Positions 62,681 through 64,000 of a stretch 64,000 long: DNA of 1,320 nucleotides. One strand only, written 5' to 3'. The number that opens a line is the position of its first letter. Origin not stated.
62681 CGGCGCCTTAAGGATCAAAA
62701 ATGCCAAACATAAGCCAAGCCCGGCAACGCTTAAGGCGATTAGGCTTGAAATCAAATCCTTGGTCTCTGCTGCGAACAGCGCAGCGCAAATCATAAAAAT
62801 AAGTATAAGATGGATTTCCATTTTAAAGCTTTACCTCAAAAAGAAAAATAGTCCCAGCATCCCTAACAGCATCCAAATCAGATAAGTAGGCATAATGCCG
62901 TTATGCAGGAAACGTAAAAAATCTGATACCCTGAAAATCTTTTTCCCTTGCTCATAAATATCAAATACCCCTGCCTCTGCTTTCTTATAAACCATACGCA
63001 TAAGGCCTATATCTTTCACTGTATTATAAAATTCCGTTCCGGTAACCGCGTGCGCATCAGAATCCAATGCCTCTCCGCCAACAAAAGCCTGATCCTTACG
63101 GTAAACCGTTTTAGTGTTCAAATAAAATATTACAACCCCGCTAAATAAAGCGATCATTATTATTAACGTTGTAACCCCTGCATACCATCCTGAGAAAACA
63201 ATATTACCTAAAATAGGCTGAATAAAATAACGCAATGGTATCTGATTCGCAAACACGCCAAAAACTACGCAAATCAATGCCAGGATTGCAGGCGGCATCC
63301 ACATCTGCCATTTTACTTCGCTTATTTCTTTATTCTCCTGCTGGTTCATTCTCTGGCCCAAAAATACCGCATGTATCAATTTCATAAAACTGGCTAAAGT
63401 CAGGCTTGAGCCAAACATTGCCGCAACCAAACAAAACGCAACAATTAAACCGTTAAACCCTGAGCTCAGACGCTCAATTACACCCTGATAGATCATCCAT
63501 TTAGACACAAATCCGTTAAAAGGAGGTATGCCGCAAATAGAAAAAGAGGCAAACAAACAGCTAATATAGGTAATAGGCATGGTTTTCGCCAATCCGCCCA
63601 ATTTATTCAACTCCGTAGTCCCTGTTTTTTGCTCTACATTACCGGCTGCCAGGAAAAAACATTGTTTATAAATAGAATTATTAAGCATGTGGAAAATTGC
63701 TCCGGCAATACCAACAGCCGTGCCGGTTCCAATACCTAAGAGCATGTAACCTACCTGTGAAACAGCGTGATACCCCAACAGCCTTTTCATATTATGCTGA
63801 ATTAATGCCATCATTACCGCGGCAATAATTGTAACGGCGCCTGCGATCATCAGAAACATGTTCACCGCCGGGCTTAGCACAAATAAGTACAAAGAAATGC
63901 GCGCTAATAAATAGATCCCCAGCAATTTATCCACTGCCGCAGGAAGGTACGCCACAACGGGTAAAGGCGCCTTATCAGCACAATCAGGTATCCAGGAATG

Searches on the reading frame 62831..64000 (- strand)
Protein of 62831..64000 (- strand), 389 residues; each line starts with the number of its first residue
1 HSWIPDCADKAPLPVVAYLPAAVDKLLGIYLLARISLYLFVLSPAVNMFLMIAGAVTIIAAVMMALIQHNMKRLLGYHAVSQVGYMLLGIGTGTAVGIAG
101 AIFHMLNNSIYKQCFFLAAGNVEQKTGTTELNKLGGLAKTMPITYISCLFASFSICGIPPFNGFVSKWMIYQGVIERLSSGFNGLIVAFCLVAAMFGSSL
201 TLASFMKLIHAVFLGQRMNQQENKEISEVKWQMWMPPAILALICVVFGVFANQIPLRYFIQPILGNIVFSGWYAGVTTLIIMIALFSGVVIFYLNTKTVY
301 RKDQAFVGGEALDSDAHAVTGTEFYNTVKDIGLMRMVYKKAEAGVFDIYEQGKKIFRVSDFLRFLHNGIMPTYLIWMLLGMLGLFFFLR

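Call 5: search_protein_families(library=pfam, proteins=[window:62831-64000:-], max_evalue=0.01)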
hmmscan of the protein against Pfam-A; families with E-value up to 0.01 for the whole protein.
window:62831-64000:- (389 aa): 1 family
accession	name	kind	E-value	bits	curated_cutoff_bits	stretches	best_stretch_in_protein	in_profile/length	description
PF00361.26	Proton_antipo_M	-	5.8e-42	144.3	21.5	1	1-177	102-278/294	NADH:quinone oxidoreductase/Mrp antiporter, TM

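Call 8: search_protein_families(library=ncbifam, proteins=[window:62831-64000:-], max_evalue=0.001)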
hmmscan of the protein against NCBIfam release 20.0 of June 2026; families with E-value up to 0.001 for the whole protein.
window:62831-64000:- (389 aa): 74 families (the best 25 are shown)
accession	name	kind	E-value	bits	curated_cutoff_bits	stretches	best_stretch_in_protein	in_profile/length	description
NF006240.0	PRK08376.1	subfamily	5.4e-60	203.8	662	1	1-262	240-502/521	putative monovalent cation/H+ antiporter subunit D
NF006419.0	PRK08668.1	equivalog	3.1e-56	191.4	617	1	35-386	257-610/613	NADH dehydrogenase subunit M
NF009310.0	PRK12668.1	equivalog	3.8e-52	177.9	564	1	1-302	204-479/584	Na(+)/H(+) antiporter subunit D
NF005086.0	PRK06521.1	equivalog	6e-51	173.7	667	1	1-267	230-506/669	hydrogenase 4 subunit B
NF009288.0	PRK12648.1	equivalog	8.1e-51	173.1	1104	1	1-303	227-531/954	monovalent cation/H+ antiporter subunit A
NF009289.0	PRK12649.1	equivalog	1.3e-50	172.6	1117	1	3-295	236-529/789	putative monovalent cation/H+ antiporter subunit A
NF009287.0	PRK12647.1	equivalog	3.8e-49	167.9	937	1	1-268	227-483/773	putative monovalent cation/H+ antiporter subunit A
NF005141.0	PRK06590.1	equivalog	5.9e-49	167.5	556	1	1-386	234-607/615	NADH-quinone oxidoreductase subunit L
NF009285.0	PRK12645.1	equivalog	3e-48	164.7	1028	1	1-300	230-539/804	Na+/H+ antiporter subunit A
TIGR01974.1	NDH_I_L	subfamily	5.8e-48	164.2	407.5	1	1-387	238-628/630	NADH-quinone oxidoreductase subunit L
NF005097.0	PRK06525.1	equivalog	9.6e-46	156.5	430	1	1-252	228-476/480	hydrogenase 4 subunit D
TIGR00940.1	2a6301s01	subfamily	3.3e-45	154.7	920.45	1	1-296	226-528/793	monovalent cation:proton antiporter subunit A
NF009306.0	PRK12663.1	equivalog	8.8e-44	150.1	542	1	3-254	229-470/498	Na+/H+ antiporter subunit D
NF006418.0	PRK08667.1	equivalog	1.4e-43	149.4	794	1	1-344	225-570/644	hydrogenase membrane subunit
TIGR01972.1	NDH_I_M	subfamily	3e-43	148.2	263.8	1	1-254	227-471/486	NADH-quinone oxidoreductase subunit M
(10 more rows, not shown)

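Call 16: find_related_loci(query=window:62831-64000:-, collection=genome_contigs, flank=10000)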
Query window:62831-64000:- (389 aa) in genome_contigs; peptide patterns used: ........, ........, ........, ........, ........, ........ (x = any residue, [..] = any of these).
131 stretches matched a pattern; 114 encode a relative of the query (tblastn E <= 1e-3); the best 80 are kept; 80 distinct loci.
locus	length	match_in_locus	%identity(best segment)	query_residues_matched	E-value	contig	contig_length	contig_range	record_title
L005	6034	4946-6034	87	1-363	0e+0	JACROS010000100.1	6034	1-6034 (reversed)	MAG: Candidatus Omnitrophota bacterium isolate NC_groundwater_1967_Pr3_S-0.2um_38_3 scaffold_887714, whole genome shotgu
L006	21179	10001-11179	66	1-388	3e-172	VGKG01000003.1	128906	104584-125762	MAG: Candidatus Omnitrophota bacterium isolate M_DeepCast_200m_m2_189 M_DeepCast_200m_m2_189_Ga0194113_10000038, whole g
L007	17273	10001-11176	62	1-388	1e-164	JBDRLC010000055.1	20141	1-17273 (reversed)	MAG: Candidatus Omnitrophota bacterium isolate MEGAHIT-group-1.759 k141_3162814, whole genome shotgun sequence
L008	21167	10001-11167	63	1-387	2e-160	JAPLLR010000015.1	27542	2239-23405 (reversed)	MAG: Candidatus Omnitrophota bacterium isolate LacPavin_0920_SED3_MAG_45_14 LacPavin_0920_SED3_scaffold_1695565, whole g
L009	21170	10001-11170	63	1-388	7e-159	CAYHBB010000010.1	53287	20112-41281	MAG TPA_asm: uncultured Planctomycetales bacterium isolate ERP119294_co2_534 genome assembly, contig: k141_1064675, whol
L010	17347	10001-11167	63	1-388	1e-157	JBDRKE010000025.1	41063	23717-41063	MAG: Candidatus Omnitrophota bacterium isolate MEGAHIT-group-1.695 k141_4693168, whole genome shotgun sequence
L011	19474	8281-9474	58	1-388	8e-155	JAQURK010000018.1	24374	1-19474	MAG: Candidatus Omnitrophota bacterium isolate STD1_71 NODE_4414_length_24374_cov_4.202046_Sandtown_D1, whole genome sho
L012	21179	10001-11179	59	1-387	6e-150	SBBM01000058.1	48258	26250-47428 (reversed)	MAG: Planctomycetales bacterium isolate Bin_37_1_1 Hy_contig3880, whole genome shotgun sequence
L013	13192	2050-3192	59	15-388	5e-144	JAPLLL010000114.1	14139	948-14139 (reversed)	MAG: Candidatus Omnitrophota bacterium isolate LacPavin_0419_WC90_MAG_48_6 LacPavin_0419_WC90_scaffold_184074, whole gen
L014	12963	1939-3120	57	1-389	5e-142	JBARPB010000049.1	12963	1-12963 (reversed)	MAG: Candidatus Omnitrophota bacterium isolate MFD13423_ilm_asm_bin5 k127_378553, whole genome shotgun sequence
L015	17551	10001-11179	57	1-389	1e-141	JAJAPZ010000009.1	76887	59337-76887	MAG: Candidatus Obscuribacterium magneticum isolate DUR003 NODE_9_length_76887, whole genome shotgun sequence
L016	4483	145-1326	57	1-388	9e-143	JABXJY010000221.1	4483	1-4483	MAG: Desulfobacterales bacterium isolate CR_Bin_129 NODE_335_length_4483_cov_14.238992, whole genome shotgun sequence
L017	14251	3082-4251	56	1-389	2e-140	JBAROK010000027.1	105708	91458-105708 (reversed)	MAG: Candidatus Omnitrophota bacterium isolate MFD13429_ilm_asm_bin15 k127_133098, whole genome shotgun sequence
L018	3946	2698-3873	56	1-388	1e-143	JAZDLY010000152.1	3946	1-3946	MAG: Candidatus Omnitrophota bacterium isolate MEGAHIT-group-0.624 k141_15698491, whole genome shotgun sequence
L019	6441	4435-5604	57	1-386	5e-140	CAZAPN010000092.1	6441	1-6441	MAG TPA_asm: uncultured Planctomycetales bacterium isolate binchicken_co154_239 genome assembly, contig: NODE_26491_leng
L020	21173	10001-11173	55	1-388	1e-138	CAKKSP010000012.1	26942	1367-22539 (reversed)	Omnitrophica bacterium GWA2_41_15 isolate Hainich-Omni-XIII genome assembly, contig: Omni_Hai_XIII_Hain_H41_02um_R1_1325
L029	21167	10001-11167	55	1-388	8e-133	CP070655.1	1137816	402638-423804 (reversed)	MAG: Candidatus Omnitrophota bacterium isolate bin81 chromosome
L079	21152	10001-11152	49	1-378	6e-107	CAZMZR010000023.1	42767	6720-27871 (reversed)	MAG TPA_asm: uncultured Pirellulales bacterium isolate binchicken_co34_522 genome assembly, contig: NODE_1179_length_427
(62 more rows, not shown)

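Call 20: find_homologous_proteins(query=window:62831-64000:-, max_evalue=1e-100)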
Query window:62831-64000:- (389 aa): 3650 proteins with E <= 1e-100 among 8000 candidates; the best 120 are listed.
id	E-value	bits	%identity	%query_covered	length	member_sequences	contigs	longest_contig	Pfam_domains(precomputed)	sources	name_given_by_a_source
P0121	9.4e-255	863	100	100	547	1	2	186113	PF00361.26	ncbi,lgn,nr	ncbi:MAG: hypothetical protein HY761_06215 [Candidatus Omnitrophica bacterium]|nr:hypothetical prote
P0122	1.4e-230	783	88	100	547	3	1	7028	PF00361.26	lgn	-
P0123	4.8e-171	587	66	100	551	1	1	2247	PF00361.26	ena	-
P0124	6.4e-171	587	67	100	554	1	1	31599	PF00361.26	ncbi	ncbi:MAG: proton-conducting transporter membrane subunit [Candidatus Omnitrophota bacterium]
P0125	2.2e-170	585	68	100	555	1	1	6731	PF00361.26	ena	-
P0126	2.6e-170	585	68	100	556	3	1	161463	PF00361.26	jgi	jgi:formate hydrogenlyase subunit 3/multisubunit Na+/H+ antiporter MnhD subunit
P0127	3.7e-170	584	68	99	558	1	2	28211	PF00361.26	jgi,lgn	jgi:formate hydrogenlyase subunit 3/multisubunit Na+/H+ antiporter MnhD subunit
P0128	2.3e-169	582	68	100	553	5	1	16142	PF00361.26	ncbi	ncbi:MAG: proton-conducting transporter membrane subunit [Candidatus Omnitrophota bacterium]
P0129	3.0e-169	581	68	99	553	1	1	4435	PF00361.26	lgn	-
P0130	6.6e-169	580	66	97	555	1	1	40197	PF00361.26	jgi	-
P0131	1.2e-168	579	66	100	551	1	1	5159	PF00361.26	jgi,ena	-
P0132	1.4e-168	579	67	100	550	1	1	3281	PF00361.26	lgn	-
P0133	1.2e-167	576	66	100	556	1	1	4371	PF00361.26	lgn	-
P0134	1.4e-167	576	67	100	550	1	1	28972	PF00361.26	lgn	-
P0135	1.5e-167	576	66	100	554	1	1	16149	PF00361.26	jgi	-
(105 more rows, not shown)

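Call 21: find_encoding_contigs(protein=P0121, flank=10000, max_places=3)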
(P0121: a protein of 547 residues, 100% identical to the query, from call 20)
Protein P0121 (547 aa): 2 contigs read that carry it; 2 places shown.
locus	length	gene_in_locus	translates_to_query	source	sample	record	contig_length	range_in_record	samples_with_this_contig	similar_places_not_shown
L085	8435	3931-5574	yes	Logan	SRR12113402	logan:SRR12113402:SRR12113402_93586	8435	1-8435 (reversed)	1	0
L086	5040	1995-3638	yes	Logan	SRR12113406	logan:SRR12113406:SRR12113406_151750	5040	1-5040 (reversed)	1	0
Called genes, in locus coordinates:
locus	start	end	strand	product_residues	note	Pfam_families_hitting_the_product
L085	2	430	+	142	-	?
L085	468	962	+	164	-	PF00037:Fer4 (faint), PF12797:Fer4_2 (faint), PF12837:Fer4_6 (faint), PF12838:Fer4_7 (faint), PF13237:Fer4_10 (faint), PF13187:Fer4_9 (faint), PF13247:Fer4_11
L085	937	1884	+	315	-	PF00146:NADHdh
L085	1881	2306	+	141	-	PF01058:Oxidored_q6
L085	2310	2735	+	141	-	PF00329:Complex1_30kDa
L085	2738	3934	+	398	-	PF00374:NiFeSe_Hases, PF00346:Complex1_49kDa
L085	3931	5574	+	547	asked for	PF00361:Proton_antipo_M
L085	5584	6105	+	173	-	PF13244:MbhD, PF20501:MbhE (weak)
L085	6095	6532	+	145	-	PF04039:MnhB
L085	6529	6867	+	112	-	PF00420:Oxidored_q2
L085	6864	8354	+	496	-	PF00662:Proton_antipo_N, PF10125:NADHdeh_related, PF00361:Proton_antipo_M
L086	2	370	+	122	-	?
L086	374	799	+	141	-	PF00329:Complex1_30kDa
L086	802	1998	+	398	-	PF00374:NiFeSe_Hases, PF00346:Complex1_49kDa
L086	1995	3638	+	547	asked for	PF00361:Proton_antipo_M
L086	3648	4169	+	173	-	PF13244:MbhD, PF20501:MbhE (weak)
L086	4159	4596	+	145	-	PF04039:MnhB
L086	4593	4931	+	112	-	PF00420:Oxidored_q2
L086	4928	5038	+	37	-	?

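Call 29: search_solved_structures(query=L085:2738-3934:+, max_evalue=1e-10)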
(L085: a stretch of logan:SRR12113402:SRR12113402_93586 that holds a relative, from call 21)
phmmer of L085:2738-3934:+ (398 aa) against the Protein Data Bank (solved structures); distinct sequences matched with E-value up to 1e-10: 68 (the best 60 are shown).
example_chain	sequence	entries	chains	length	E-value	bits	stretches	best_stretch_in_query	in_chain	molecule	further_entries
6cfw_L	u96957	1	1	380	6.1e-87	295.1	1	5-363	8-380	Membrane-bound hydrogenase subunit alpha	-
7z0s_E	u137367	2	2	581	5.2e-77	262.4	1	6-390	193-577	Formate hydrogenlyase subunit 5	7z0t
2fug_4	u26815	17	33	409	2.4e-64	220.7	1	7-285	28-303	NADH-quinone oxidoreductase chain 4 | NADH-QUINONE OXIDOREDUCTASE SUBUNIT 4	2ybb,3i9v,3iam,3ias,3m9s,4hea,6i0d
7q5y_B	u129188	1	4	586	4.3e-62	213.2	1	5-288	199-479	NADH-quinone oxidoreductase subunit C/D 2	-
6hum_H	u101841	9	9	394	5.9e-57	196.3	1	4-285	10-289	NAD(P)H-quinone oxidoreductase subunit H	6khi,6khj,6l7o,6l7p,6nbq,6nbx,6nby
7arc_D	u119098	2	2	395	4.9e-54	186.7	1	7-286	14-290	ND7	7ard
7eu3_H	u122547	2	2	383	1.8e-53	184.8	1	6-285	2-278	NAD(P)H-quinone oxidoreductase subunit H, chloroplastic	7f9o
9f5x_E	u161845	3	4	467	1.8e-52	181.5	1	8-284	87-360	NADH:ubiquinone oxidoreductase 49 kD subunit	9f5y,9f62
8e9g_D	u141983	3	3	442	3.8e-52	180.5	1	3-289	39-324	NADH-quinone oxidoreductase subunit D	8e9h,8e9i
9grx_H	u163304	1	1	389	8e-52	179.4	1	5-285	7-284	NAD(P)H-quinone oxidoreductase subunit H, chloroplastic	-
7wfg_H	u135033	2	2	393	3e-51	177.5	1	5-285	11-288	NAD(P)H-quinone oxidoreductase subunit H, chloroplastic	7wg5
6u8y_L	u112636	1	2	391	4.2e-51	177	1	10-357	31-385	NADH dehydrogenase subunit D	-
9iho_D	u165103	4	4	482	4.9e-51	176.8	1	8-292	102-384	NUCM (49 kDa) subunit of mitochondrial NADH:ubiquinone oxidoreductase (Complex I)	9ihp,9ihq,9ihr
8qby_D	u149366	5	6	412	1.6e-49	171.8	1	7-284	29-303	NADH-quinone oxidoreductase subunit D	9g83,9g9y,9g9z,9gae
8e73_S2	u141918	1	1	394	4.6e-49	170.3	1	8-290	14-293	NDUS2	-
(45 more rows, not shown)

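Call 32: search_protein_families(library=pfam, proteins=[L005:167-985:+, L085:468-962:+, L085:937-1884:+, L085:1881-2306:+, L085:2310-2735:+, L085:2738-3934:+, L085:3931-5574:+, L029:8931-9536:+], max_evalue=0.001)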
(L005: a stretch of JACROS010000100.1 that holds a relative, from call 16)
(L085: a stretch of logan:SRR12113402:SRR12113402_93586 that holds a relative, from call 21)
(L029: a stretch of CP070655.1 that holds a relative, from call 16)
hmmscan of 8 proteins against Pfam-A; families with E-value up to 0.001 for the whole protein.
L005:167-985:+ (272 aa): 3 families
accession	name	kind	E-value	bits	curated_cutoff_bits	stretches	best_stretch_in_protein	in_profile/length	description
PF00175.26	NAD_binding_1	-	4.8e-15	56.6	22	1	112-213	2-107/109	Oxidoreductase NAD-binding domain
PF10418.14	DHODB_Fe-S_bind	-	2.6e-10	40.3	23.9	1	232-264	1-40/41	Iron-sulfur cluster binding domain of dihydroorotate dehydrogenase B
PF00970.30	FAD_binding_6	-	2.3e-08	34.7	21.1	1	19-97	13-96/99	Oxidoreductase FAD-binding domain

L085:468-962:+ (164 aa): 9 families
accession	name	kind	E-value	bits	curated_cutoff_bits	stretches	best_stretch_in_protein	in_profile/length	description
PF13247.11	Fer4_11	-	1.2e-10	41.9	26.2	1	38-129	3-98/100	4Fe-4S dicluster domain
PF12838.12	Fer4_7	-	4.9e-10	40.2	27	1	45-91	2-52/52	4Fe-4S dicluster domain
PF12837.12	Fer4_6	-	8.6e-09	35.4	25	0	76-92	8-24/24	4Fe-4S binding domain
PF12797.12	Fer4_2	-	8.4e-07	29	24.5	1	74-89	7-22/22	4Fe-4S binding domain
PF13187.11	Fer4_9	-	1.4e-06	28.6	27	0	10-61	1-51/52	4Fe-4S dicluster domain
PF00037.32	Fer4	-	4.8e-06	26.6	21.1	1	76-92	7-23/24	4Fe-4S binding domain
PF13237.11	Fer4_10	-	2.2e-05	24.7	25.5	0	74-122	6-53/53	4Fe-4S dicluster domain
PF14697.11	Fer4_21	-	4e-05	24.1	35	0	45-89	8-53/59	4Fe-4S dicluster domain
PF13484.11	Fer4_16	-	4.7e-05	24.5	30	0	76-95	1-20/66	4Fe-4S double cluster binding domain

L085:937-1884:+ (315 aa): 1 family
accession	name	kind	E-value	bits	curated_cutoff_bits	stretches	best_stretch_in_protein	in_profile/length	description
PF00146.26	NADHdh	-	1.9e-61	208.5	27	1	27-311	9-297/298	NADH dehydrogenase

L085:1881-2306:+ (141 aa): 1 family
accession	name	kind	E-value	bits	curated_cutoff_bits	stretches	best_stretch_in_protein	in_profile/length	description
PF01058.29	Oxidored_q6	-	1.8e-30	105.7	27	1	22-133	1-128/128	NADH ubiquinone oxidoreductase, 20 Kd subunit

L085:2310-2735:+ (141 aa): 1 family
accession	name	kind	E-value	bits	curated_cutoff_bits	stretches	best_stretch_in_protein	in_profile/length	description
PF00329.25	Complex1_30kDa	-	5.9e-30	104.8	22.5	1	29-140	2-116/124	Respiratory-chain NADH dehydrogenase, 30 Kd subunit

L085:2738-3934:+ (398 aa): 2 families
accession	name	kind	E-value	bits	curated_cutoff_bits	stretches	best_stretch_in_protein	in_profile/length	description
PF00346.24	Complex1_49kDa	-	6.3e-72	242.3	24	2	122-288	2-168/271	Respiratory-chain NADH dehydrogenase, 49 Kd subunit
PF00374.24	NiFeSe_Hases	-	1.6e-13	50.9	25.8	1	43-114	1-69/508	Nickel-dependent hydrogenase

L085:3931-5574:+ (547 aa): 1 family
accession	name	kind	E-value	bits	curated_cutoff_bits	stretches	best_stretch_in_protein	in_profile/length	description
PF00361.26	Proton_antipo_M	-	2.3e-58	198.2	21.5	1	62-335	2-278/294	NADH:quinone oxidoreductase/Mrp antiporter, TM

L029:8931-9536:+ (201 aa): 1 family
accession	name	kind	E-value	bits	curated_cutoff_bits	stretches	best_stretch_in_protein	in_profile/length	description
PF01895.24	PhoU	-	1e-15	58.3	23.5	2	9-94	1-88/89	PhoU domain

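Call 38: search_solved_structures(query=L005:167-985:+, max_evalue=0.00001)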
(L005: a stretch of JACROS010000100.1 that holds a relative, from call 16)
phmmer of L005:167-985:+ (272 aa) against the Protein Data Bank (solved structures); distinct sequences matched with E-value up to 0.00001: 44.
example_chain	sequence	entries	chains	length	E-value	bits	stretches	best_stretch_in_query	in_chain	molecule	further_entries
9nez_C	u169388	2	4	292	2.4e-52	181.2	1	31-264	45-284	Sulfhydrogenase 1 subunit gamma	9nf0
4ylf_A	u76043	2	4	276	1.2e-19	74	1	21-264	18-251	Dihydroorotate dehydrogenase B (NAD(+)), electron transfer subunit homolog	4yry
5ksw_B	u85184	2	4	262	1.2e-17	67.4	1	38-263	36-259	Dihydroorotate dehydrogenase B (NAD(+)), electron transfer subunit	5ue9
7rom_A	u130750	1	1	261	2.8e-17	66.2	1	2-231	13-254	NADH-cytochrome b5 reductase 1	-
1ep1_B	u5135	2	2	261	2.2e-16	63.2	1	39-264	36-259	DIHYDROOROTATE DEHYDROGENASE B (PYRK SUBUNIT)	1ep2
1ep3_B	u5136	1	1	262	2.2e-16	63.2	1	39-264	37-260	DIHYDROOROTATE DEHYDROGENASE B (PYRK SUBUNIT)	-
7qty_A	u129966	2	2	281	8.2e-15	58.1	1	73-229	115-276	Na(+)-translocating NADH-quinone reductase subunit F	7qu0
8ad3_A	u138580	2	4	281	3.1e-13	52.9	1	73-229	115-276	Na(+)-translocating NADH-quinone reductase subunit F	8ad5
4u9u_A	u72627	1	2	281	3.3e-13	52.8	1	73-229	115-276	Na(+)-translocating NADH-quinone reductase subunit F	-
8ad4_A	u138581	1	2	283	3.3e-13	52.8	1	73-229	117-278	Na(+)-translocating NADH-quinone reductase subunit F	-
4uaj_A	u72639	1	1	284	3.4e-13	52.8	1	73-229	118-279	Na(+)-translocating NADH-quinone reductase subunit F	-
2r6h_A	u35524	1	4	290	4e-13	52.5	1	71-222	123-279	NADH:ubiquinone oxidoreductase, Na translocating, F subunit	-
7xk3_F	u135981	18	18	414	4.3e-13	52.4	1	73-229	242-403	Na(+)-translocating NADH-quinone reductase subunit F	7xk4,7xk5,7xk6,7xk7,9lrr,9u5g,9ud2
8a1t_F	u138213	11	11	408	4.3e-13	52.4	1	73-229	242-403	Na(+)-translocating NADH-quinone reductase subunit F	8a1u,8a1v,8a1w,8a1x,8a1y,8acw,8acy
6mv1_A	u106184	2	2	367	6.3e-13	51.9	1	65-228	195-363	Cytochrome b5 reductase 4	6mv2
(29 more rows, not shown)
